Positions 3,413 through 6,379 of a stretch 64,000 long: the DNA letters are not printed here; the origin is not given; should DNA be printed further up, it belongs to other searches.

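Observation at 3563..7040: PHP phosphoesterase::SMC-like ATPase fusion (Ppl-like) with a tightly coupled uncharacterised partner gene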

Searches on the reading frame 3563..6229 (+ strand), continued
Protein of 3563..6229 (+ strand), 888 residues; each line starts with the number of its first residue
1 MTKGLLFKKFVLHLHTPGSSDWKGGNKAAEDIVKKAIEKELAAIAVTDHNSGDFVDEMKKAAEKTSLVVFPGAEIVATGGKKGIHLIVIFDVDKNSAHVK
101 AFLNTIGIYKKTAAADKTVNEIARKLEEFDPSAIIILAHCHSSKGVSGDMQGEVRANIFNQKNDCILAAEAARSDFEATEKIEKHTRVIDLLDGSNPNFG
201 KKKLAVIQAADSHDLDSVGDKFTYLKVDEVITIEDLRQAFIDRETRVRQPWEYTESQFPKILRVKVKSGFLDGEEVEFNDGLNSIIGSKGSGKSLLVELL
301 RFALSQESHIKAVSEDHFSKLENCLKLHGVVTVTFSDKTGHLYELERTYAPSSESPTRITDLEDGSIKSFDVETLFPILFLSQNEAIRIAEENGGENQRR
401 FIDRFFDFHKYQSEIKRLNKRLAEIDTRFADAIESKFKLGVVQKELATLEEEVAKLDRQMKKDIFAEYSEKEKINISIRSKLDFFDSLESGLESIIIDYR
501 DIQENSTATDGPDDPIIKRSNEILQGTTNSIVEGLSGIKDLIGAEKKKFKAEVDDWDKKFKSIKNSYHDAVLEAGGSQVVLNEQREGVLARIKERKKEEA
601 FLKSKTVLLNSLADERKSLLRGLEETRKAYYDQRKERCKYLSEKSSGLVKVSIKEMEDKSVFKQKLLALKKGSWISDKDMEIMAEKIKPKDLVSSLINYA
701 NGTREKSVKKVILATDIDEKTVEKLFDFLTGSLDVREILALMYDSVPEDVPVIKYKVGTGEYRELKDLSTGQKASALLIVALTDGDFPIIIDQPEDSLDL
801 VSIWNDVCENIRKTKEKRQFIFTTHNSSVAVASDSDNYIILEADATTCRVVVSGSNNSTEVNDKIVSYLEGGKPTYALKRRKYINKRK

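Call 43: find_related_loci(query=A4, collection=metagenome_contigs, flank=5000)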
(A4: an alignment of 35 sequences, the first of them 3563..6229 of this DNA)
Query A4 (888 aa) in metagenome_contigs; peptide patterns used: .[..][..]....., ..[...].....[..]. (x = any residue, [..] = any of these).
600 stretches matched a pattern (row limit reached: there are more); 547 encode a relative of the query (tblastn E <= 1e-3); the best 80 are kept; 79 distinct loci.
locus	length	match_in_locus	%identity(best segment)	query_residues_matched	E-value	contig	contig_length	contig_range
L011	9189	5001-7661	48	3-883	0e+0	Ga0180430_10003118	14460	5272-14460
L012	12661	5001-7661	48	1-883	0e+0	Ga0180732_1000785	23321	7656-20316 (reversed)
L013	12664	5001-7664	46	1-883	0e+0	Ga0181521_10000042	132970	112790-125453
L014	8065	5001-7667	48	2-883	0e+0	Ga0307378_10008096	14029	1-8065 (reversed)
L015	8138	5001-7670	47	1-883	0e+0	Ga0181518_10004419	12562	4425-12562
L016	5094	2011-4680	47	1-883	0e+0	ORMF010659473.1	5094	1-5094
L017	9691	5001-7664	46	1-883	0e+0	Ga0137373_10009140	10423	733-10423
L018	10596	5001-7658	45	4-883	0e+0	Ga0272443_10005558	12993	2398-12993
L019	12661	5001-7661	45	1-883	0e+0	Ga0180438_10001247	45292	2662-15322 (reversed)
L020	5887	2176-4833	43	4-881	0e+0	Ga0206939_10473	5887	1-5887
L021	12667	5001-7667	48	2-883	0e+0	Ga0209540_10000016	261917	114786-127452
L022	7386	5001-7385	45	1-788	0e+0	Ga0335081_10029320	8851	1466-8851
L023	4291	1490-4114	43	2-883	0e+0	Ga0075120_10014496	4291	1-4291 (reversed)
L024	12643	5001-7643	40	4-883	0e+0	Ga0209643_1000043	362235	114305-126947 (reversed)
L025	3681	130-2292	45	165-883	0e+0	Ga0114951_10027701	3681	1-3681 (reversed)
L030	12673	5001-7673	38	2-883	0e+0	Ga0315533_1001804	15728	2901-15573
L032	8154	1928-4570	37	3-888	0e+0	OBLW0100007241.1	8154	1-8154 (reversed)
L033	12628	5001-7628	38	4-883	0e+0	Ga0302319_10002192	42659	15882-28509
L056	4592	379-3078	35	4-883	2e-164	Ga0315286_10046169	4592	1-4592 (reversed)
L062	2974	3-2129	36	181-883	7e-147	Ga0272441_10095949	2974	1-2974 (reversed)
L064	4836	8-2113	35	179-883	5e-141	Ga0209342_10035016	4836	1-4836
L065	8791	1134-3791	32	1-883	3e-136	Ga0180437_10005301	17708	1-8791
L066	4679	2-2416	33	89-883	3e-136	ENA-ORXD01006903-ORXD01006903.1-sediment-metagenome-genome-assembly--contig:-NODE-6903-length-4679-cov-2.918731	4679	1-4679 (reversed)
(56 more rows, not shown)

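Call 67: search_dna_similar(query=window:3563-6229:+, collection=plasmids, mode=protein, max_evalue=1e-10, max_rows=25)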
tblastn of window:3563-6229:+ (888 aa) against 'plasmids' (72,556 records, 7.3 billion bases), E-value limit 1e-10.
Records with a match: 437; places in all: 437; records where one place covers at least 80% of the query: 23.
Best place of each record, by identity: <60% 437.
By first word of the organism name: Escherichia 125; Klebsiella 90; Enterobacter 37; Citrobacter 22; Serratia 17; Pseudomonas 16; Salmonella 12; Raoultella 11; Vibrio 10; Staphylococcus 7; and 47 more.
By predicted mobility (MOB-suite, as given by PLSDB): conjugative 285; non-mobilizable 93; mobilizable 59.
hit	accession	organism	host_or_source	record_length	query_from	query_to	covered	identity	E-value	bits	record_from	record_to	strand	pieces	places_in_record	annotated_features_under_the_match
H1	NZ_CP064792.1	Halapricum desulfuricans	Elton hypersaline lake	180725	4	883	99%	25.4%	1e-54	214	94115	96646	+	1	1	TrlF family AAA-like ATPase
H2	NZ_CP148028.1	Gordonia hongkongensis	-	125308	1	882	99%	25.3%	9e-39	164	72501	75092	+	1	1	AAA family ATPase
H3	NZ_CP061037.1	Sphingomonas aliaeris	whole organism,Pork steak,pork steak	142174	1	884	100%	25.1%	1e-25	122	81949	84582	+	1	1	TrlF family AAA-like ATPase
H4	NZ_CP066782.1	Comamonas fluminis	Fresh water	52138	47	883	94%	26.0%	6e-40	168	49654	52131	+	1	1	none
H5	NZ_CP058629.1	Chitinibacter bivalviorum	Anodonta arcaeformis,Mono-bacterial ...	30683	47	883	94%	25.7%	8e-39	164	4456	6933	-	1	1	TrlF family AAA-like ATPase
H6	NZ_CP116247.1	Nitratidesulfovibrio vulgaris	swine finishing facility waste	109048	4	881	99%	24.0%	4e-24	117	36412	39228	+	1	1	TrlF family AAA-like ATPase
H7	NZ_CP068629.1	Vibrio parahaemolyticus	Penaeus vannamei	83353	48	883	94%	25.1%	4e-32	143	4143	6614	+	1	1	TrlF family AAA-like ATPase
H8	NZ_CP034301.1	Vibrio parahaemolyticus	Penaeus vannamei,AHPND infected ...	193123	48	883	94%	25.1%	4e-32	143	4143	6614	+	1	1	TrlF family AAA-like ATPase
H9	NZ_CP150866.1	Vibrio parahaemolyticus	cell culture,seafood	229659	48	883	94%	25.1%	4e-32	143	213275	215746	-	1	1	TrlF family AAA-like ATPase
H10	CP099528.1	Providencia stuartii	-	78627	48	883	94%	25.0%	3e-31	140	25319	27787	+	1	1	DNA repair protein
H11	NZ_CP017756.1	Cupriavidus malaysiensis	cell culture,Lake Kulim, Kedah, Malaysia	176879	4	883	99%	23.7%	1e-23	115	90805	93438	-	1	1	TrlF family AAA-like ATPase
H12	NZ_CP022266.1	Xanthomonas citri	Cowpea,cell culture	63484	47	883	94%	24.9%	2e-36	157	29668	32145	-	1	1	TrlF family AAA-like ATPase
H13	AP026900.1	Novosphingobium sp. MBES04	-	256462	1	883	99%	23.4%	2e-25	122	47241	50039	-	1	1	hypothetical protein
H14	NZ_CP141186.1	Hymenobacter sp. GOD-10R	single cell,Crepidiastrum sonchifolium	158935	14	883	98%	23.3%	1e-25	122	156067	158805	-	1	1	none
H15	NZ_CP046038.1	Latilactobacillus sakei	cell culture,kimchi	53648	1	883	99%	22.9%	2e-19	102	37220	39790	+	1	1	TrlF family AAA-like ATPase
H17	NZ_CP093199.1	Staphylococcus epidermidis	Homo sapiens,blood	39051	48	883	94%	24.0%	2e-26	124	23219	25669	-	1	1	TrlF family AAA-like ATPase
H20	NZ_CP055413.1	Klebsiella grimontii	culture,Wastewater effluent sample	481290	47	883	94%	23.5%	5e-30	136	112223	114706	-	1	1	TrlF family AAA-like ATPase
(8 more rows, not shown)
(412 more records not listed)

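Call 68: get_annotated_region(hit=H7, flank=3500)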
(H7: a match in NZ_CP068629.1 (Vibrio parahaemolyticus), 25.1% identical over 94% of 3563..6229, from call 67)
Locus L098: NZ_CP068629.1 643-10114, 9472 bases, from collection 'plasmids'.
description: Vibrio parahaemolyticus strain LH80 plasmid pLH80-1, complete sequence
organism: Vibrio parahaemolyticus (NCBI taxid 670)
taxonomy: Bacteria; Pseudomonadota; Gammaproteobacteria; Vibrionales; Vibrionaceae; Vibrio; Vibrio parahaemolyticus
host: -; source: Penaeus vannamei; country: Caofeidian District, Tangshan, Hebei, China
typing (MOB-suite, as given by PLSDB): non-mobilizable; replicon rep_cluster_1134; mating-pair formation MPF_F
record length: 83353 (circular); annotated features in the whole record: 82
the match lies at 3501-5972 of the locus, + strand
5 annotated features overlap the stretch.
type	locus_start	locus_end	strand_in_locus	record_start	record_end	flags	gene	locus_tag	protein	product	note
CDS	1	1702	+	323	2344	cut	pglX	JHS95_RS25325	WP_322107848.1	BREX-1 system adenine-specific DNA-methyltransferase PglX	GO:0006306 - DNA methylation [Evidence IEA]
CDS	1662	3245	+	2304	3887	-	pglX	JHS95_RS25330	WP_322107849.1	BREX-1 system adenine-specific DNA-methyltransferase PglX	GO:0006306 - DNA methylation [Evidence IEA]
CDS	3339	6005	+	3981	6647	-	-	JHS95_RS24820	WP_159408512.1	TrlF family AAA-like ATPase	GO:0006302 - double-strand break repair [Evidence IEA]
CDS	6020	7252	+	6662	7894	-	-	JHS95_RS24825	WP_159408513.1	RNA-binding domain-containing protein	-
CDS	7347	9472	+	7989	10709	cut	pglZ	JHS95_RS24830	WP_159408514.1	BREX-1 system phosphatase PglZ type A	-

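Call 69: get_annotated_region(hit=H20, flank=3500)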
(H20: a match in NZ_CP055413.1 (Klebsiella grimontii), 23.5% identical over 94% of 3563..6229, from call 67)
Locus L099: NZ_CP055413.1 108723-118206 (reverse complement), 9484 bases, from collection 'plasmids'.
description: Klebsiella grimontii strain RHBSTW-00054 plasmid pRHBSTW-00054_2, complete sequence
organism: Klebsiella grimontii (NCBI taxid 2058152)
taxonomy: Bacteria; Pseudomonadota; Gammaproteobacteria; Enterobacterales; Enterobacteriaceae; Klebsiella; Klebsiella grimontii
host: -; source: culture,Wastewater effluent sample; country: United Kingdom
typing (MOB-suite, as given by PLSDB): conjugative; replicon IncFIB,IncFII,IncHI1A,IncP; relaxase MOBF,MOBP,MOBP; mating-pair formation MPF_F
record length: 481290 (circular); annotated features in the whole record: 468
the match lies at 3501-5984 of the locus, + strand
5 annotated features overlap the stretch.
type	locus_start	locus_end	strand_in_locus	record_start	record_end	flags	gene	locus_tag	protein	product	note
CDS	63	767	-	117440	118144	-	-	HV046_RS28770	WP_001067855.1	IS6-like element IS26 family transposase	GO:0006313 - DNA transposition [Evidence IEA]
CDS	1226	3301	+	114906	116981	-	brxL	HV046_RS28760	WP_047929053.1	protease Lon-related BREX system protein BrxL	GO:0008150 - biological_process [Evidence IEA]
CDS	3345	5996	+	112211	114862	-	-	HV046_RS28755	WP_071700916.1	TrlF family AAA-like ATPase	GO:0006302 - double-strand break repair [Evidence IEA]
CDS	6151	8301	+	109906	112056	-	mobH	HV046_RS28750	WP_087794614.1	MobH family relaxase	-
CDS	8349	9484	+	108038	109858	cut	traD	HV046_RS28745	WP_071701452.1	conjugative transfer system coupling protein TraD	GO:0015074 - DNA integration [Evidence IEA]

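Call 70: get_annotated_region(hit=H1, flank=3500)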
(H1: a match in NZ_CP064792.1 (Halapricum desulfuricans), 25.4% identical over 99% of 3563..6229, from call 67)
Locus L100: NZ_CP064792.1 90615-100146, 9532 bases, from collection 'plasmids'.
description: Halapricum desulfuricans strain HSR-Est plasmid pHSR-Est01, complete sequence
organism: Halapricum desulfuricans (NCBI taxid 2841257)
taxonomy: Archaea; Euryarchaeota; Halobacteria; Halobacteriales; Haloarculaceae; Halapricum; Halapricum desulfuricans
host: -; source: Elton hypersaline lake; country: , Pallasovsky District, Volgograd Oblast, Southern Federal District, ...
typing (MOB-suite, as given by PLSDB): non-mobilizable
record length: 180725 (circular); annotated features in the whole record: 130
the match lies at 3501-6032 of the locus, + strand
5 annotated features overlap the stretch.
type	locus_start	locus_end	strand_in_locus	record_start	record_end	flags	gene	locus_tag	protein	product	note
CDS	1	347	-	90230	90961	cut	-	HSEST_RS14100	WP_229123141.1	hypothetical protein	-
CDS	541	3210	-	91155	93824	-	-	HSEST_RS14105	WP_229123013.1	DUF1156 domain-containing protein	-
CDS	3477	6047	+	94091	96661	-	-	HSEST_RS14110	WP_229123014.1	TrlF family AAA-like ATPase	-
CDS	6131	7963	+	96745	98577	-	-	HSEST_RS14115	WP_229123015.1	DUF262 domain-containing protein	-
CDS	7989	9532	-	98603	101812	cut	-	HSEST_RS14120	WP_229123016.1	DUF499 domain-containing protein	-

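Call 71: get_annotated_region(hit=H17, flank=3500)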
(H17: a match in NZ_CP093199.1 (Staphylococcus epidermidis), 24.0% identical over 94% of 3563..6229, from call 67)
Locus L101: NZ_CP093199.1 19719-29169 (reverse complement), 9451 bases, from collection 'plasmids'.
description: Staphylococcus epidermidis strain TSM-18 plasmid p1, complete sequence
organism: Staphylococcus epidermidis (NCBI taxid 1282)
taxonomy: Bacteria; Bacillota; Bacilli; Bacillales; Staphylococcaceae; Staphylococcus; Staphylococcus epidermidis
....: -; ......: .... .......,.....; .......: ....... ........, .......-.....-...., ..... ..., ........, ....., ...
typing (MOB-suite, as given by PLSDB): mobilizable; replicon rep_cluster_1118,rep_cluster_418; relaxase MOBP
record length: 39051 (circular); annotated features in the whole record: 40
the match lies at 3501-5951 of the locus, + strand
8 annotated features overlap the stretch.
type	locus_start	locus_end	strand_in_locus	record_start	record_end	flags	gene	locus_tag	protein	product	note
CDS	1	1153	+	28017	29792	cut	-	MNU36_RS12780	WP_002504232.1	oleate hydratase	GO:0006631 - fatty acid metabolic process [Evidence IEA]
CDS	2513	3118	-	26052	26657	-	-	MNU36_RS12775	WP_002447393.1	recombinase family protein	GO:0006310 - DNA recombination [Evidence IEA]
CDS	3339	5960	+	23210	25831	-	-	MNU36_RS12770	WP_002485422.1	TrlF family AAA-like ATPase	-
CDS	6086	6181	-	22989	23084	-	-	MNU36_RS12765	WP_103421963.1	type I toxin-antitoxin system Fst family toxin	-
CDS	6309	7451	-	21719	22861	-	-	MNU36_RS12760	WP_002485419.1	SAP domain-containing protein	-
CDS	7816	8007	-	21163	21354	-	-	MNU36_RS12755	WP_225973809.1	hypothetical protein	-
CDS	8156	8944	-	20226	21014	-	-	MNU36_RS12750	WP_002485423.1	hypothetical protein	-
CDS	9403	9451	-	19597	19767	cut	-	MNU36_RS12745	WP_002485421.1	hypothetical protein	-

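Call 73: search_protein_families(library=pfam, proteins=[L018:7804-8637:+, L021:7780-8514:+, L030:7834-8715:+, L032:4601-5398:+, L033:7651-8262:+, L056:3119-3817:+, L062:2190-2921:+, L064:2145-3656:+, L065:3829-7659:+, L066:2557-3399:+], max_evalue=0.001)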
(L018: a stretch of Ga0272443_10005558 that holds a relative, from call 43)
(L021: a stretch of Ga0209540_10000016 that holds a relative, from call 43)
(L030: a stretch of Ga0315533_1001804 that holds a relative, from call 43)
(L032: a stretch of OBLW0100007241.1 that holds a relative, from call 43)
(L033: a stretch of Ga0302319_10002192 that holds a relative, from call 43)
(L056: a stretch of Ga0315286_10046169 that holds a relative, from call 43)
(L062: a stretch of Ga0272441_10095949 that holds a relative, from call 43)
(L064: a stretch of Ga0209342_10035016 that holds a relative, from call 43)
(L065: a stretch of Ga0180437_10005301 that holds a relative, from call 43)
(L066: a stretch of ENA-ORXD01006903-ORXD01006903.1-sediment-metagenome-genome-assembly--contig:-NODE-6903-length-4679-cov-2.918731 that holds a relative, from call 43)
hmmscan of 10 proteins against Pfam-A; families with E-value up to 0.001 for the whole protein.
L018:7804-8637:+ (277 aa): 1 family
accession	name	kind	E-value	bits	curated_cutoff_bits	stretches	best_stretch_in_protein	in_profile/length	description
PF08401.16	ArdcN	-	3.5e-13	50.3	22.6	1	26-130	4-123/123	N-terminal domain of anti-restriction factor ArdC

L021:7780-8514:+ (244 aa): 3 families
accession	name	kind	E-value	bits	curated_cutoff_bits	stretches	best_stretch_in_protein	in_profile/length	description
PF13413.12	HTH_25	-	3.2e-16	59.3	24.6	1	9-67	2-60/62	Helix-turn-helix domain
PF13464.11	RodZ_C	-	1.9e-10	40.9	23.9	1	164-229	1-68/72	RodZ C-terminal domain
PF12844.13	HTH_19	-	1.4e-07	31.7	30.2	1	6-73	1-62/64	Helix-turn-helix domain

L030:7834-8715:+ (293 aa): 3 families
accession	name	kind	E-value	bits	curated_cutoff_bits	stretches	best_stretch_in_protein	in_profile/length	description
PF12762.13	DDE_Tnp_IS1595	-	3e-31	108.9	27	1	125-274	2-153/153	ISXO2-like transposase domain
PF12760.12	Zn_ribbon_IS1595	-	7.5e-09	35.9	25.4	1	13-55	3-45/46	Transposase zinc-ribbon domain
PF08279.18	HTH_11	-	0.00028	21.1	25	1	78-107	5-34/55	HTH domain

L032:4601-5398:+ (265 aa): 1 family
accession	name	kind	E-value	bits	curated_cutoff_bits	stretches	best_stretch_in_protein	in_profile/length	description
PF09509.15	Hypoth_Ymh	-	5.6e-28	97.7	25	1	143-258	2-117/119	Protein of unknown function (Hypoth_ymh)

L033:7651-8262:+ (203 aa): 0 families

L056:3119-3817:+ (232 aa): 1 family
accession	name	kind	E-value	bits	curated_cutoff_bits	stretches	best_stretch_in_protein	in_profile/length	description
PF13091.12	PLDc_2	-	2.9e-06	27.6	27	1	117-208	39-126/132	PLD-like domain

L062:2190-2921:+ (243 aa): 3 families
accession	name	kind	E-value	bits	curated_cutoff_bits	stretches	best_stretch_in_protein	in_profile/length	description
PF13455.12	MUG113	-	2.3e-15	57.4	22.3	1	172-240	1-72/73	Meiotically up-regulated gene 113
PF10544.15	T5orf172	-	3.2e-08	34.4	20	1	162-239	2-98/101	T5orf172 domain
PF18780.6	HNH_repeat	-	0.0009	20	26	0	65-111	1-42/54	Homing endonuclease associated repeat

L064:2145-3656:+ (503 aa): 1 family
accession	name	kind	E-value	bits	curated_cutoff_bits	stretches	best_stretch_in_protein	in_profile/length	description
PF08843.17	AbiEii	-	7.3e-21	75.6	22.5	1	85-322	1-235/238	Nucleotidyl transferase AbiEii toxin, Type IV TA system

L065:3829-7659:+ (1276 aa): 3 families
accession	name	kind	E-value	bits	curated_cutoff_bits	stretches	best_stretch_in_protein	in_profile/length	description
PF07669.17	Eco57I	-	1.2e-19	71.5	25.3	1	585-860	1-140/171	Eco57I restriction-modification methylase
PF20473.4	MmeI_Mtase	-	1.9e-17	63.7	27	2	526-613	14-91/259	MmeI, DNA-methyltransferase domain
PF20466.3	MmeI_TRD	-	9.3e-14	51.7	27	1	949-1141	22-206/207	MmeI, target recognition domain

L066:2557-3399:+ (280 aa): 0 families
